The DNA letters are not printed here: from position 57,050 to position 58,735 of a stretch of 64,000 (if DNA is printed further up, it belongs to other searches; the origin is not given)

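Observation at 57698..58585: DegV (fatty-acid-binding family) domain fused to the C-terminus of a hybrid histidine kinase-receiver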

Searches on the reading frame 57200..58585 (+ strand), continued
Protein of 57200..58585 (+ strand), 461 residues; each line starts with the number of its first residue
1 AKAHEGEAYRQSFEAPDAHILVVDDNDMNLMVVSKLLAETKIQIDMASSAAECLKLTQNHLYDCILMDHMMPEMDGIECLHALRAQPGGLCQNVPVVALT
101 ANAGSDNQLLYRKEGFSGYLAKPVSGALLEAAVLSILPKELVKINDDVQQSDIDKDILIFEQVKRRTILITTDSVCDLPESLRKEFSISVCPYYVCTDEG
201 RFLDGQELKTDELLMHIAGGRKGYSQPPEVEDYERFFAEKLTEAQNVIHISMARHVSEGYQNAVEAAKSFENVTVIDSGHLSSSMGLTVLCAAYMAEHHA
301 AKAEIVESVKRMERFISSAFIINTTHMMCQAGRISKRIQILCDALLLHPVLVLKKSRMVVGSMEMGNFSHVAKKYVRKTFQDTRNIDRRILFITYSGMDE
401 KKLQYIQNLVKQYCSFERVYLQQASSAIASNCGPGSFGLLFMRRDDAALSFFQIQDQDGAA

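Call 47: search_protein_families(library=pfam, proteins=[P0123, P0131, P0146, P0158, P0173, P0189, P0182], max_evalue=0.01)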
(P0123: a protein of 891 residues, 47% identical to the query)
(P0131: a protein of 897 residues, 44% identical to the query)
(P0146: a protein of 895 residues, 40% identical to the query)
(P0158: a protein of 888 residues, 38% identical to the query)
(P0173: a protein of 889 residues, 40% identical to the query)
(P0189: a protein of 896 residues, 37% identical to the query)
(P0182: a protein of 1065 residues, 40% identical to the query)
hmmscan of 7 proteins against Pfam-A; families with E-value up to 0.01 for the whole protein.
P0123 (891 aa): 4 families
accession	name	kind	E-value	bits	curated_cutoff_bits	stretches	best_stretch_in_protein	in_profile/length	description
PF02645.21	DegV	-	2.2e-40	139.2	27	1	613-890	2-279/280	Uncharacterised protein, DegV family COG1307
PF02518.31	HATPase_c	-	1.3e-28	100.1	26.4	1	316-430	1-109/111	Histidine kinase-, DNA gyrase B-, and HSP90-like ATPase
PF00072.30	Response_reg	-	2.1e-22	79.8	30.2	1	466-577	1-108/111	Response regulator receiver domain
PF00512.31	HisKA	-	1.2e-17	64.2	26.9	1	204-269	1-66/66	His Kinase A (phospho-acceptor) domain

P0131 (897 aa): 5 families
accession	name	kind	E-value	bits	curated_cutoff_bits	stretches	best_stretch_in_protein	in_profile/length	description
PF02645.21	DegV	-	1.9e-44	152.5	27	1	614-891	1-279/280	Uncharacterised protein, DegV family COG1307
PF02518.31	HATPase_c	-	5.4e-26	91.6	26.4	1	315-429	1-109/111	Histidine kinase-, DNA gyrase B-, and HSP90-like ATPase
PF00072.30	Response_reg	-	1.2e-23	83.8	30.2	1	465-576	1-108/111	Response regulator receiver domain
PF00512.31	HisKA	-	4.8e-16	59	26.9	1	204-268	2-66/66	His Kinase A (phospho-acceptor) domain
PF13589.12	HATPase_c_3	-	0.005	17.3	25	0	320-425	3-101/137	Histidine kinase-, DNA gyrase B-, and HSP90-like ATPase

P0146 (895 aa): 5 families
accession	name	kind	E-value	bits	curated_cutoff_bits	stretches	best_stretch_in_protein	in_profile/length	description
PF02645.21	DegV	-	4e-38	131.8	27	1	609-886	2-279/280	Uncharacterised protein, DegV family COG1307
PF02518.31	HATPase_c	-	1.4e-26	93.6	26.4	1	312-427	1-110/111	Histidine kinase-, DNA gyrase B-, and HSP90-like ATPase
PF00072.30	Response_reg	-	2.6e-24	86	30.2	1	462-575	1-110/111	Response regulator receiver domain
PF00512.31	HisKA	-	2.3e-18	66.4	26.9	1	200-265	1-66/66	His Kinase A (phospho-acceptor) domain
PF19529.4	DUF6057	-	0.0024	17.3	29.8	1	29-191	103-263/569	Family of unknown function (DUF6057)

P0158 (888 aa): 5 families
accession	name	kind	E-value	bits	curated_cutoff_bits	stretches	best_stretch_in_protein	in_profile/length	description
PF02645.21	DegV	-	8.8e-33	114.3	27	1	612-886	3-279/280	Uncharacterised protein, DegV family COG1307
PF02518.31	HATPase_c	-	2e-26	93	26.4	1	314-427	1-108/111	Histidine kinase-, DNA gyrase B-, and HSP90-like ATPase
PF00072.30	Response_reg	-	1.4e-20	73.9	30.2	1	464-576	1-109/111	Response regulator receiver domain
PF00512.31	HisKA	-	2.8e-15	56.6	26.9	1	202-267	1-66/66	His Kinase A (phospho-acceptor) domain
PF23198.2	PDE8A_N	-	0.00076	19.8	29.6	1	485-596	34-139/147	PDE8A-like, N-terminal domain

P0173 (889 aa): 4 families
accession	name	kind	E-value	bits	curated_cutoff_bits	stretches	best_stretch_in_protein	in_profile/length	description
PF02518.31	HATPase_c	-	1.1e-28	100.3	26.4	1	312-429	1-110/111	Histidine kinase-, DNA gyrase B-, and HSP90-like ATPase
PF02645.21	DegV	-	9.8e-28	97.7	27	1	612-887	4-279/280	Uncharacterised protein, DegV family COG1307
PF00072.30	Response_reg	-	9.3e-23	81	30.2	1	464-577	1-110/111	Response regulator receiver domain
PF00512.31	HisKA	-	2.7e-17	63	26.9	1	200-265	1-66/66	His Kinase A (phospho-acceptor) domain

P0189 (896 aa): 6 families
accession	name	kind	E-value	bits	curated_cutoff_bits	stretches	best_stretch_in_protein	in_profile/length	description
PF02645.21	DegV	-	1.8e-37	129.6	27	1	614-890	4-280/280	Uncharacterised protein, DegV family COG1307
PF02518.31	HATPase_c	-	6.2e-28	97.9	26.4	1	316-430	1-109/111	Histidine kinase-, DNA gyrase B-, and HSP90-like ATPase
PF00072.30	Response_reg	-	4.8e-24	85.1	30.2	1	465-576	1-108/111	Response regulator receiver domain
PF00512.31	HisKA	-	1.1e-16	61.1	26.9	1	204-269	2-66/66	His Kinase A (phospho-acceptor) domain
PF13684.11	FakA-like_C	-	0.00034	20.5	23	1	688-758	45-113/216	Fatty acid kinase subunit A-like, C-terminal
PF20969.2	MASE11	-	0.0021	18.4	27.3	1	19-177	9-165/168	MASE11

P0182 (1065 aa): 5 families
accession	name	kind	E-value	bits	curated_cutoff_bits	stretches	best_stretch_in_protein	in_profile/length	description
PF02645.21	DegV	-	3.8e-30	105.6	27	1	7-284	2-280/280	Uncharacterised protein, DegV family COG1307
PF02518.31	HATPase_c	-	7.2e-29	100.9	26.4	1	616-731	1-110/111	Histidine kinase-, DNA gyrase B-, and HSP90-like ATPase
PF00072.30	Response_reg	-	2e-23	83.1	30.2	1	767-879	2-110/111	Response regulator receiver domain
PF00512.31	HisKA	-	2.6e-20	72.7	26.9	1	503-569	1-66/66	His Kinase A (phospho-acceptor) domain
PF01627.28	Hpt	-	2.8e-05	24.7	24.6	1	993-1054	17-74/84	Hpt domain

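Call 51: predict_structure(alignment_id=A4)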
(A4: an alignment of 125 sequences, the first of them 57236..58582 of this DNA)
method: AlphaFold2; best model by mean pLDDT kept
length: 449 residues; sequences in the alignment: 125
mean_pLDDT: 90.7   pTM: 0.72
mean pLDDT of the five models: 90.7, 90.3, 89.6, 89.0, 88.4
residues with pLDDT >= 90: 349; 70-90: 64; 50-70: 27; < 50: 9
segments of 3 or more residues with pLDDT < 50: 447-449
pLDDT, mean of each block of 10 residues (from residue 1): 88 95 89 97 97 95 97 92 92 79 90 83 81 61 51 88 96 97 97 96 93 97 95 96 97 97 97 96 95 95 95 92 95 97 94 97 97 95 97 98 97 96 96 66 48
secondary structure, 60 per line:
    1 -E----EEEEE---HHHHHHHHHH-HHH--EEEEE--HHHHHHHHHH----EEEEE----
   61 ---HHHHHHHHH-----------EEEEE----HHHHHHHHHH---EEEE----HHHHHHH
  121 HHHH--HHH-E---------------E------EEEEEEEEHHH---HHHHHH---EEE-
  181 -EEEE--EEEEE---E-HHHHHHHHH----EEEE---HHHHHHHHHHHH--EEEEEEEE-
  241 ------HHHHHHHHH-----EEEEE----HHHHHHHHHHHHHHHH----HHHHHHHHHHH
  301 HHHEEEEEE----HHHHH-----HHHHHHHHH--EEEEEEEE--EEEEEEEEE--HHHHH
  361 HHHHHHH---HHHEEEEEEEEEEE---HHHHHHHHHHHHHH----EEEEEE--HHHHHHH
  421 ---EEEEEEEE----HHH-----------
elements in order: E7-11 H15-24 E31-35 H38-47 E52-56 H64-72 E84-88 H93-102 E106-109 H114-124 E154-161 H168-173 E177-179 E182-185 E188-192 H198-206 E211-214 H218-229 E232-239 H247-255 E261-265 H270-285 H290-303 E304-309 H314-318 H324-332 E335-342 E345-353 H356-367 E374-384 H388-401 E406-411 H414-420 E424-431

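Call 53: fold_search(model_id=the predicted structure, library=pdb)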
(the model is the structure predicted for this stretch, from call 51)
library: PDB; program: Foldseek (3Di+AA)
matches with E <= 10: 1669; with E <= 0.001: 597
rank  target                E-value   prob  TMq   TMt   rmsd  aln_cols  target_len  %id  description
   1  2dt8                  5.0e-24  1.00  0.56  0.88   2.9       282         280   27  Fatty Acid Binding of a DegV family Protein from Thermus thermophilus (released 2007-06-19)
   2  1pzx_B                8.7e-23  1.00  0.56  0.86   2.6       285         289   23  Hypothetical protein APC36103 from Bacillus stearothermophilus: a lipid binding protein (released 2004-01-20)
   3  1pzx_A                4.8e-22  1.00  0.55  0.86   2.6       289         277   22  Hypothetical protein APC36103 from Bacillus stearothermophilus: a lipid binding protein (released 2004-01-20)
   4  1vpv_A                6.3e-22  1.00  0.54  0.84   3.0       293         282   19  Crystal structure of a degv lipid binding protein (tm1468) from thermotoga maritima at 2.45 A resolution (released 2004-12-07)
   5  1mgp                  8.8e-22  1.00  0.52  0.82   3.2       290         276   19  Hypothetical protein TM841 from Thermotoga maritima reveals fatty acid binding function (released 2002-09-18)
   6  4x9x                  1.2e-21  1.00  0.56  0.91   2.5       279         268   17  Biochemical Roles for Conserved Residues in the Bacterial Fatty Acid Binding Protein Family (released 2016-01-27)
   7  1vpv_B                3.1e-21  1.00  0.54  0.85   2.9       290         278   19  Crystal structure of a degv lipid binding protein (tm1468) from thermotoga maritima at 2.45 A resolution (released 2004-12-07)
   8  7w7h_E                4.1e-21  1.00  0.56  0.88   2.8       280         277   24  S Suis FakA-FakB2 complex structure (released 2022-09-21)
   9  5uto_A                4.8e-21  1.00  0.56  0.85   3.0       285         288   20  The crystal structure of the Staphylococcus aureus Fatty acid Kinase (Fak) B1 protein loaded with palmitic acid to 1.8 (released 2018-02-21)
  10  7sg3_A                8.4e-21  1.00  0.56  0.85   2.8       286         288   20  The X-ray crystal structure of the Staphylococcus aureus Fatty Acid Kinase B1 mutant A121I-A158L to 2.35 Angstrom reso (released 2021-10-27)
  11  2g7z_A                1.2e-20  1.00  0.54  0.86   3.3       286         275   20  Conserved DegV-like Protein of Unknown Function from Streptococcus pyogenes M1 GAS Binds Long-chain Fatty Acids (released 2006-04-04)
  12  6dj6_B                1.2e-20  1.00  0.55  0.86   2.7       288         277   18  The X-ray crystal structure of the Streptococcus pneumoniae Fatty Acid Kinase (Fak) B2 protein loaded with cis-oleic a (released 2019-05-29)
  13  3pl5                  2.0e-20  1.00  0.55  0.86   2.7       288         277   19  Fatty acid binding protein (released 2011-12-07)
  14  2g7z_B                2.0e-20  1.00  0.54  0.86   3.2       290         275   20  Conserved DegV-like Protein of Unknown Function from Streptococcus pyogenes M1 GAS Binds Long-chain Fatty Acids (released 2006-04-04)
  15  6mh9_A                2.0e-20  1.00  0.56  0.85   2.9       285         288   20  The crystal structure of the Staphylococcus aureus Fatty acid Kinase (Fak) B1 protein A121I mutant to 2.02 Angstrom re (released 2019-11-13)
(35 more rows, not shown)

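Call 59: search_solved_structures(query=P0249, max_evalue=0.001, show_alignments=5)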
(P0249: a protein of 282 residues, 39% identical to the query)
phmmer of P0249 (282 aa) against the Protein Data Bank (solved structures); distinct sequences matched with E-value up to 0.001: 23.
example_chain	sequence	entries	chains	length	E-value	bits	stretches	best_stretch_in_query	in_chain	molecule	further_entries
2dt8_A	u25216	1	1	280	4.2e-21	78.7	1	5-277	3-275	DegV family protein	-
6mh9_A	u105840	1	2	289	5.1e-20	75.1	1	4-279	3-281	Fatty Acid Kinase (Fak) B1 protein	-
7sg3_A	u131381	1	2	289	7e-20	74.6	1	4-279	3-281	Fatty Acid Kinase B1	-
6nyu_A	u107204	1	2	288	7.9e-20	74.5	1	4-279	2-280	DegV domain-containing protein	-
5woo_A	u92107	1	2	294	1.1e-19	74.1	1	3-279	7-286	EDD domain protein, DegV family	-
5uto_A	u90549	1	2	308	1.3e-19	73.8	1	3-279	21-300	EDD domain protein, DegV family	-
6alw_A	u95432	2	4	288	1.5e-19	73.6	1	4-279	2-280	EDD domain protein, DegV family | Fatty acid Kinase (Fak) B1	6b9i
4x9x_A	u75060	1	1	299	1.6e-19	73.4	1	4-280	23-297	DegV domain-containing protein MW1315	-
3nyi_A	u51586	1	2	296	2e-19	73.1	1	8-251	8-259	fat acid-binding protein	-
6nm1_A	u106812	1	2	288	2.1e-19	73.1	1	4-279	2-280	Fatty acid Kinase (Fak) B1 protein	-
7scl_A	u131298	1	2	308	8.8e-19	71.1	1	3-279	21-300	Fatty Acid Kinase B1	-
1pzx_A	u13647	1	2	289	2.3e-16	63.1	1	7-281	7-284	Hypothetical protein APC36103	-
1vpv_A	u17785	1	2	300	2.4e-15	59.8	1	4-276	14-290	UPF0230 protein TM1468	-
1mgp_A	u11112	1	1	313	2.9e-15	59.5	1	4-276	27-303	Hypothetical protein TM841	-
3fys_A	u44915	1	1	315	7.4e-14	54.9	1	5-280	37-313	Protein degV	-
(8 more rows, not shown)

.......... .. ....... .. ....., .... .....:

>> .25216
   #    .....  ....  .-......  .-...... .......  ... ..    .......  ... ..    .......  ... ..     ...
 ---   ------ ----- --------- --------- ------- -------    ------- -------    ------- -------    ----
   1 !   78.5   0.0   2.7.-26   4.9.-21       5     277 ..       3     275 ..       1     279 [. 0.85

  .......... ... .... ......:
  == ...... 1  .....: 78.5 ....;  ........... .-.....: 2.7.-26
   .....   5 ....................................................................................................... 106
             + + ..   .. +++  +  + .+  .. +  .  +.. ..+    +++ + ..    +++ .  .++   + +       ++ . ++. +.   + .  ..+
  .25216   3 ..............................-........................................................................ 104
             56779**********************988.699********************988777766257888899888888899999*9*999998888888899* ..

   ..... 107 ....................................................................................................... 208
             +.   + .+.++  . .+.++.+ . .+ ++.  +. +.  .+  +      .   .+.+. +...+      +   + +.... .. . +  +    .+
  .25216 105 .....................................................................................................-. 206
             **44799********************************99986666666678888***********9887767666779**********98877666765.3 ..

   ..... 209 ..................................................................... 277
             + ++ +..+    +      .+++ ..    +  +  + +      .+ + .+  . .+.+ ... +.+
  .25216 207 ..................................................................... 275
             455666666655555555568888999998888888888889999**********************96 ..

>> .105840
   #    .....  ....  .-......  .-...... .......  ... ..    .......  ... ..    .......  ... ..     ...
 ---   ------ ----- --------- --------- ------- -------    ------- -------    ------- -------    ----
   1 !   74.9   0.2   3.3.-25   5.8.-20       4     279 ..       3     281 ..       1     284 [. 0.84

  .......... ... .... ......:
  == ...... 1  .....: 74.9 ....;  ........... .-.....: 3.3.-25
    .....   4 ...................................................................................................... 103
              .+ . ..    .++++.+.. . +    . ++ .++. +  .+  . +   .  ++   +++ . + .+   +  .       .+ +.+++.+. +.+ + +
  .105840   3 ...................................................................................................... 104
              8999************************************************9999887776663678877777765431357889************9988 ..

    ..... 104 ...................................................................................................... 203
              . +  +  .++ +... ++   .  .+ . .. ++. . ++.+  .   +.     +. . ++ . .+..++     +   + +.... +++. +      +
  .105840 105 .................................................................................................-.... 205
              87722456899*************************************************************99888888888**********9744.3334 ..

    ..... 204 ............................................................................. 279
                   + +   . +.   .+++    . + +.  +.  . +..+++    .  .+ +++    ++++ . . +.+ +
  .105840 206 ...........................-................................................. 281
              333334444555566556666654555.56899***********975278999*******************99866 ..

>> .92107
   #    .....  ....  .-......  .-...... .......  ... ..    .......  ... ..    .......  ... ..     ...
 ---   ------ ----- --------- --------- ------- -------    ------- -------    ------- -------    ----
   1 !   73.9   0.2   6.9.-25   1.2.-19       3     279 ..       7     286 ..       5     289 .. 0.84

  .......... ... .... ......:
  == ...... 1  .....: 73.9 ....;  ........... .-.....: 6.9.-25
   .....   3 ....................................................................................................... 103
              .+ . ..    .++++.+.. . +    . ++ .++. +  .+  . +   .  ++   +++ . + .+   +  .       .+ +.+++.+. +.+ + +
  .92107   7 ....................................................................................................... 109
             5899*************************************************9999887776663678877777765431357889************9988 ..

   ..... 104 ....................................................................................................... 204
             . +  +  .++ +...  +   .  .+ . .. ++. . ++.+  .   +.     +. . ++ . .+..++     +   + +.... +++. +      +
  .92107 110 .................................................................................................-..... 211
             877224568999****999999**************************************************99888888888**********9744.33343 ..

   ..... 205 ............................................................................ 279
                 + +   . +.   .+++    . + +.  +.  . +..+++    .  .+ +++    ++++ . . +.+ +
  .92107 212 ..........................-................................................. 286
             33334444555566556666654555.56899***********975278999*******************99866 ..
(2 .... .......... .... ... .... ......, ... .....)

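Call 60: find_encoding_contigs(protein=P0182, flank=8000, max_places=2)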
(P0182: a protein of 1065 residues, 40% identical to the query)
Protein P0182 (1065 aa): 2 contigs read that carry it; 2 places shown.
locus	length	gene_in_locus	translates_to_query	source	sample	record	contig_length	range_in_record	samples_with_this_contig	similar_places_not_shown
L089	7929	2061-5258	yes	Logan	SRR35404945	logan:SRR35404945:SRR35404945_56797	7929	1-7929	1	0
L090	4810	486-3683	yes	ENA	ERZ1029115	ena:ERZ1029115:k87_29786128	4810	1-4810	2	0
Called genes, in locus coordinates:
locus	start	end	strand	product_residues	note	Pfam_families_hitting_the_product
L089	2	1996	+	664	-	?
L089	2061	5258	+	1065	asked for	PF02645:DegV, PF00512:HisKA, PF02518:HATPase_c, PF00072:Response_reg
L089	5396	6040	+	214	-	PF02545:Maf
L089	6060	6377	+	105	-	-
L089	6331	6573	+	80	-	-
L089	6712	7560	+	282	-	PF13353:Fer4_12 (weak), PF04055:Radical_SAM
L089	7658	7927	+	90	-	?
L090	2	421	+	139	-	?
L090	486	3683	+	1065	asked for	PF02645:DegV, PF00512:HisKA, PF02518:HATPase_c, PF00072:Response_reg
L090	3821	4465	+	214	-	PF02545:Maf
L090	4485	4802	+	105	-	-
